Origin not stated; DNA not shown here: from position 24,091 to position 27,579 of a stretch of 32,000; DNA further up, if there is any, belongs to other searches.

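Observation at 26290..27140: Perfect glycine zipper and hairpin-length hydrophobic segments in the C-terminal module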

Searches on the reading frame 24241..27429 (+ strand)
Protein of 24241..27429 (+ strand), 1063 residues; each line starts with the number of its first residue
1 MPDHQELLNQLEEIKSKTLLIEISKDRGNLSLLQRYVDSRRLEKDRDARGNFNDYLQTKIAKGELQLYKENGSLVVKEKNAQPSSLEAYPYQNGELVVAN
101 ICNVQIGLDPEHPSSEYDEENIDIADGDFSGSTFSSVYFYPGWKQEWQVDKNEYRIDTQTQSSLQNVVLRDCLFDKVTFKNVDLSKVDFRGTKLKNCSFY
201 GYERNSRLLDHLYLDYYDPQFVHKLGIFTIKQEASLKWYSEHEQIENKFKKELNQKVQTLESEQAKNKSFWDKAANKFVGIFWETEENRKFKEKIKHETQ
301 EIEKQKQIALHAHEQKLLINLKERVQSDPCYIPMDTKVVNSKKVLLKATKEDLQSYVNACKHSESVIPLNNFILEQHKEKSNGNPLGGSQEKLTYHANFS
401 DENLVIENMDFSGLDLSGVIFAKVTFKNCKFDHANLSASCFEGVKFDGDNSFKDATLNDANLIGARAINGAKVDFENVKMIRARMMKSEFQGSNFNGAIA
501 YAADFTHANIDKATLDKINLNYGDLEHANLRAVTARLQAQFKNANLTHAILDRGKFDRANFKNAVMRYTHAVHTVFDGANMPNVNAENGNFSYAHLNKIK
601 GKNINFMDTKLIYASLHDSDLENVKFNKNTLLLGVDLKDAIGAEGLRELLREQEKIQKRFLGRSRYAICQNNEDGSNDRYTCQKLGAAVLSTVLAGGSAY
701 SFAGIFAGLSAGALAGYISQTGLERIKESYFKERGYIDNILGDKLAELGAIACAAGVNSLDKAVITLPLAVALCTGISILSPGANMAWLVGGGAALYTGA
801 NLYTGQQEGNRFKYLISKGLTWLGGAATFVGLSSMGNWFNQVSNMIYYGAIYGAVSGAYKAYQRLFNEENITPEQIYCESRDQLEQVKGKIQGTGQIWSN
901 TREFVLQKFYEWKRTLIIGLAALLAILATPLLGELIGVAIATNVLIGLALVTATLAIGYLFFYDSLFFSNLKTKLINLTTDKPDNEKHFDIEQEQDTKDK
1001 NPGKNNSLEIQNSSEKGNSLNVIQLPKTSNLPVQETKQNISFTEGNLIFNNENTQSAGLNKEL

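Call 4: search_protein_families(library=pfam, proteins=[window:24241-27429:+], max_evalue=1)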
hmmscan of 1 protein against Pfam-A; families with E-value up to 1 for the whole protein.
window:24241-27429:+ (1063 aa): 6 families
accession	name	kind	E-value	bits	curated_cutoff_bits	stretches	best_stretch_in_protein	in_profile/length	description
PF00805.28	Pentapeptide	-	2.1e-34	117.1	20.2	6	162-199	1-38/40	Pentapeptide repeats (8 copies)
PF13599.13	Pentapeptide_4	-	1.6e-25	89.4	38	5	407-476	9-69/78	Pentapeptide repeat region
PF13576.12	Pentapeptide_3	-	2.5e-18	66.5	27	5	431-466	1-37/48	Pentapeptide repeats (9 copies)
PF23894.2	LD_SV2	-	2e-09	38.1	29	2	401-469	17-89/92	SV2A/B/C luminal domain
PF01566.24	Nramp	-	0.011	15.2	29.8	1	907-962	49-103/357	Natural resistance-associated macrophage protein-like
PF13858.11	DUF4199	-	0.51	11.2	32.3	0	944-995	73-123/165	Protein of unknown function (DUF4199)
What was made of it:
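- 25417..26160 (+): Long pentapeptide-repeat right-handed beta-helix, aa 393-640. Pfam PF00805 E=2e-34 (call 4).
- On Pentapeptide repeat proteins (PF00805): PF00805 at 117 bits against a 20.2-bit cut-off (call 4).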

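Call 9: search_protein_families(library=ncbifam, proteins=[window:24241-27429:+], max_evalue=0.01)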
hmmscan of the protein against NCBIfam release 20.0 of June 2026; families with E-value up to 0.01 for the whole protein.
window:24241-27429:+ (1063 aa): 17 families
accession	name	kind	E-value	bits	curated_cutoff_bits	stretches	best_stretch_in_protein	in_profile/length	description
NF047416.1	penta_HetL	equivalog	3.2e-21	75.8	260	2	405-552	29-171/218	heterocyst differentiation pentapeptide repeat protein HetL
NF052603.1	penta_Alr5209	equivalog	7.6e-17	61.5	125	2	472-559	12-98/113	Alr5209 family pentapeptide repeat protein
NF033086.2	penta_rpt_Qnr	equivalog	1.2e-14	54.6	240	2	473-629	5-161/211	Qnr family pentapeptide repeat protein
NF051894.1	anti_phage_HalA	equivalog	9.1e-13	48.1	250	1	395-447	63-115/338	anti-phage Hailong system effector protein HalA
NF000420.1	penta_rpt_QnrB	exception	6.1e-11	42.7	460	1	417-530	16-131/214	QnrB family quinolone resistance pentapeptide repeat protein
NF011743.0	PRK15196.1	equivalog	3.5e-10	39.3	354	1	407-534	190-318/350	type III secretion system effector PipB2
NF000071.4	penta_rpt_QnrA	exception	1.8e-09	37.7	450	2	474-630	12-168/218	QnrA family quinolone resistance pentapeptide repeat protein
NF038182.1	penta_rpt_SmQnr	exception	2.9e-09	37.1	460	2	408-531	23-148/215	SmQnr family pentapeptide repeat protein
NF011744.0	PRK15197.1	equivalog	3.8e-08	32.8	274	1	486-583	162-253/291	SPI-2 type III secretion system effector PipB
NF012151.0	penta_rpt_QnrAS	exception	1.5e-07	31.7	490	1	425-513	7-102/218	QnrAS family quinolone resistance pentapeptide repeat protein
NF011904.1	PRK15377.1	subfamily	2.2e-07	29.7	500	0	505-639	21-132/606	type III secretion system effector HECT-type E3 ubiquitin transferase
NF012152.0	penta_rpt_QnrC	exception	3.3e-07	30.5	500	2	472-627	10-165/221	QnrC family quinolone resistance pentapeptide repeat protein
NF000421.1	penta_rpt_QnrVC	exception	1.8e-06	28.1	460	1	472-629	10-167/218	QnrVC family quinolone resistance pentapeptide repeat protein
NF000349.1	mfpA_AE000516.2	equivalog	1.9e-06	27.8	360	0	402-521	25-145/183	pentapeptide repeat protein MfpA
NF000139.2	penta_rpt_QnrD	exception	3.5e-06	27.2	425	1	407-529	21-135/214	QnrD family quinolone resistance pentapeptide repeat protein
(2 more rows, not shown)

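Call 12: find_encoding_contigs(protein=window:24241-27429:+, flank=10000, max_places=6)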
Protein window:24241-27429:+ (1063 aa): no gene with exactly this product is on record in the collection.
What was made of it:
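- Tried and rejected: Exact look-up of the window protein in the contig index failed (call 12).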

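Call 43: search_protein_families(library=padloc, proteins=[window:24241-27429:+], max_evalue=1)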
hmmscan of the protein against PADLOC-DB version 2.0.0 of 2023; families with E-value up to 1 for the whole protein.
window:24241-27429:+ (1063 aa): 0 families

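Call 68: predict_structure(alignment_id=A2)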
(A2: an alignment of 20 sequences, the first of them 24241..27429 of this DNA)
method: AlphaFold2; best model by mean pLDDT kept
length: 1063 residues; sequences in the alignment: 20
mean_pLDDT: 71.3   pTM: 0.63
mean pLDDT of the five models: 71.3, 70.3, 69.5, 68.1, 64.5
residues with pLDDT >= 90: 344; 70-90: 317; 50-70: 122; < 50: 280
segments of 3 or more residues with pLDDT < 50: 114-117, 146-149, 151-159, 268-284, 769-807, 822-844, 893-1063
pLDDT, mean of each block of 10 residues (from residue 1): 72 89 87 89 85 93 90 85 76 89 79 52 86 92 54 46 81 92 90 89 84 91 89 80 88 82 59 39 52 77 86 85 87 76 87 92 86 82 54 85 92 95 97 96 96 96 95 95 95 96 96 96 96 91 97 96 97 97 97 97 96 96 95 92 94 80 76 78 79 61 50 62 69 76 83 72 57 37 42 44 44 51 45 42 52 72 75 83 67 44 35 31 30 28 35 37 32 32 27 26 27 27 28 26 25 25 28
secondary structure, 60 per line:
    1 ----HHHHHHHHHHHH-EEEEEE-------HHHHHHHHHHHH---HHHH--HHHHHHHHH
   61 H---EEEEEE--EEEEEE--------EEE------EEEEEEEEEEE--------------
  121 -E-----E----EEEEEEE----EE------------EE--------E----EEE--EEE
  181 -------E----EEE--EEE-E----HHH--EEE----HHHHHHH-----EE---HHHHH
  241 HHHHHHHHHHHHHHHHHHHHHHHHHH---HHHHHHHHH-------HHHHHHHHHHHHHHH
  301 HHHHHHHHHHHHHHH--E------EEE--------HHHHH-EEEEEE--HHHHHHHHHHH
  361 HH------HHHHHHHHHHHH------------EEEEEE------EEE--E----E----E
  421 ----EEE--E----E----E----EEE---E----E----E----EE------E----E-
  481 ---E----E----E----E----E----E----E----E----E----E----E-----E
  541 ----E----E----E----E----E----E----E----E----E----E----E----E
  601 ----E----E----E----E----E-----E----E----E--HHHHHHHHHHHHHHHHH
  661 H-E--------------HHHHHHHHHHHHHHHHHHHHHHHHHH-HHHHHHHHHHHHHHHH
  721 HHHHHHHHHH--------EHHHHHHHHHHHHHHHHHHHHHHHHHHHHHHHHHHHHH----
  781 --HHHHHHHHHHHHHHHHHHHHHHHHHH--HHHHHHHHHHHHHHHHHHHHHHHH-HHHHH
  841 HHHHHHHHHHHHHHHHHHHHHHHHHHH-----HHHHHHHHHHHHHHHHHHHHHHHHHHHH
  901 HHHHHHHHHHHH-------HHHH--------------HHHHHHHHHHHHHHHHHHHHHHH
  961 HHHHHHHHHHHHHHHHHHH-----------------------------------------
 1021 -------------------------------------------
elements in order (helices of 4 or more, strands of 3 or more residues): H5-16 E18-23 H31-42 H46-49 H52-61 E65-70 E73-78 E87-89 E96-106 E133-139 E173-175 E178-180 E193-195 E198-200 E212-214 H219-225 H236-266 H270-278 H286-315 E325-327 H336-340 E342-347 H350-362 H369-380 E393-398 E405-407 E425-427 E445-447 H644-661 H678-703 H705-730 H740-776 H783-808 H811-834 H836-867 H873-912 H920-923 H938-979
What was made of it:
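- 25417..26160 (+): Model pLDDT >95 (call 68).
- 27130..27429 (+): Polar, low-complexity, predicted disordered C-terminal tail, aa 964-1063. pLDDT 25-37 (call 68).
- On Pentapeptide repeat proteins (PF00805): Model pLDDT >95 for aa 393-640 (call 68).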

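Call 84: fold_search(model_id=the predicted structure, library=pdb)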
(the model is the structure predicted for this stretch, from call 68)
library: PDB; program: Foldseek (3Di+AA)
matches with E <= 10: 402; with E <= 0.001: 55
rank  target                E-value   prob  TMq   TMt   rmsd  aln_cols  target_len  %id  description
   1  5dqa_C                1.2e-09  1.00  0.09  0.29  11.7       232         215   20  t3284 loop variant of beta1 (released 2016-08-31)
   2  5dqa_A                1.3e-09  1.00  0.09  0.23  11.3       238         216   20  t3284 loop variant of beta1 (released 2016-08-31)
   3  5dn0                  1.8e-09  1.00  0.12  0.48  10.5       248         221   17  t1555 loop variant (released 2016-08-31)
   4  4yei_A                3.8e-09  1.00  0.10  0.29  11.2       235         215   22  Beta1mut synthetic solenoid protein (released 2016-03-09)
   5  4yfo                  5.4e-09  1.00  0.14  0.54   8.7       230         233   19  beta1_ex1 (released 2016-03-16)
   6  3du1                  8.1e-09  1.00  0.15  0.63   6.0       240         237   18  The 2.0 Angstrom Resolution Crystal Structure of HetL, a Pentapeptide Repeat Protein involved in Heterocyst Differentiat (released 2008-11-11)
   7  5dns_A                1.7e-08  1.00  0.11  0.35  10.7       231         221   19  t1428 loop variant in P3221 (released 2016-09-28)
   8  4yc5                  3.9e-08  1.00  0.11  0.33  10.1       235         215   19  Beta1 synthetic solenoid protein (released 2016-03-09)
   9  2xt4_A                1.0e-07  1.00  0.06  0.23  13.3       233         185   17  Structure of the pentapeptide repeat protein AlbG, a resistance factor for the topoisomerase poison albicidin. (released 2010-10-13)
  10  2xt2_B                1.0e-07  1.00  0.06  0.19  13.3       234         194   18  Structure of the pentapeptide repeat protein AlbG, a resistance factor for the topoisomerase poison albicidin. (released 2010-10-13)
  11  5dns_B                1.3e-07  1.00  0.10  0.37  10.7       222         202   18  t1428 loop variant in P3221 (released 2016-09-28)
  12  2j8k                  1.5e-07  1.00  0.13  0.75   5.3       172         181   25  Structure of the fusion of NP275 and NP276, pentapeptide repeat proteins from Nostoc punctiforme (released 2006-12-07)
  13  2xt2_A                2.3e-07  1.00  0.07  0.24  13.8       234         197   13  Structure of the pentapeptide repeat protein AlbG, a resistance factor for the topoisomerase poison albicidin. (released 2010-10-13)
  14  3pss_A                2.7e-07  1.00  0.12  0.43  10.5       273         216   15  Crystal Structure of AhQnr, the Qnr protein from Aeromonas hydrophila (P21 crystal form) (released 2011-01-26)
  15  4ycq                  3.0e-07  1.00  0.11  0.61   8.7       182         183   24  Beta1 synthetic solenoid protein (released 2016-03-09)
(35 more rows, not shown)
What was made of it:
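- On Pentapeptide repeat proteins (PF00805): Foldseek hits to HetL, Qnr, MfpA and AlbG at E down to 1e-9 (call 84).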

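Call 85: search_solved_structures(query=window:24241-27429:+, max_evalue=0.01)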
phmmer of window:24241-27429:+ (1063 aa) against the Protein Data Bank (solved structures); distinct sequences matched with E-value up to 0.01: 19.
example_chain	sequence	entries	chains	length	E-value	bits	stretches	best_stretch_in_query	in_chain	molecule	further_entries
4yc5_A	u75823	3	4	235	2.5e-08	35.6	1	468-623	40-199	beta1 | beta1 protein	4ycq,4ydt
3du1_X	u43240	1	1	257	4.8e-08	34.6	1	403-622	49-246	All3740 protein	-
4yei_A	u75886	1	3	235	5.4e-08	34.5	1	468-623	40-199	beta1mut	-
5dqa_A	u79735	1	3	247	2.1e-07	32.5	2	509-590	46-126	t3284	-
4yfo_A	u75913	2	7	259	2.4e-07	32.3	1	509-597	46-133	beta1_ex1 | 6beta1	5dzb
5di5_A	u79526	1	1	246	2.6e-07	32.2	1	509-586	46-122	beta1 t801 loop variant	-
5dns_A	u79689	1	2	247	3.2e-07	31.9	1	509-586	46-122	t1428 beta1 loop design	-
2j8k_A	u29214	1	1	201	4.9e-07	31.3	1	425-580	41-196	NP275-NP276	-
5dn0_A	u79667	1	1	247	7.2e-07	30.7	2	509-599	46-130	beta1 t1555 loop variant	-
5dra_A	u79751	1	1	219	7.5e-07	30.7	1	501-626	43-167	3beta1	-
3n90_A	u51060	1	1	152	0.00032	22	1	407-498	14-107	Thylakoid lumenal 15 kDa protein 1, chloroplastic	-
2xt2_A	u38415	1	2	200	0.00052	21.3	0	414-529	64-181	MCBG-LIKE PROTEIN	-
9nyi_A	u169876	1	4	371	0.00088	20.5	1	403-452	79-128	Structure of HalA in complex with oligodeoxyadenylate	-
2xtx_A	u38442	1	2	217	0.0012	20.1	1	420-562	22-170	QNRB1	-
2xty_A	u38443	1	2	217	0.0014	19.9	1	420-562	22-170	QNRB1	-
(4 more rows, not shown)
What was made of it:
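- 25417..26160 (+): Foldseek and phmmer hit HetL, Qnr, MfpA and AlbG (calls 84, 85).
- Closest known: HalA, the DNA-gated ion-channel effector of the Hailong anti-phage system. Same: The repeats match at E=9e-13 in NCBIfam and at E=9e-4 against 9nyi_A (calls 9, 85).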
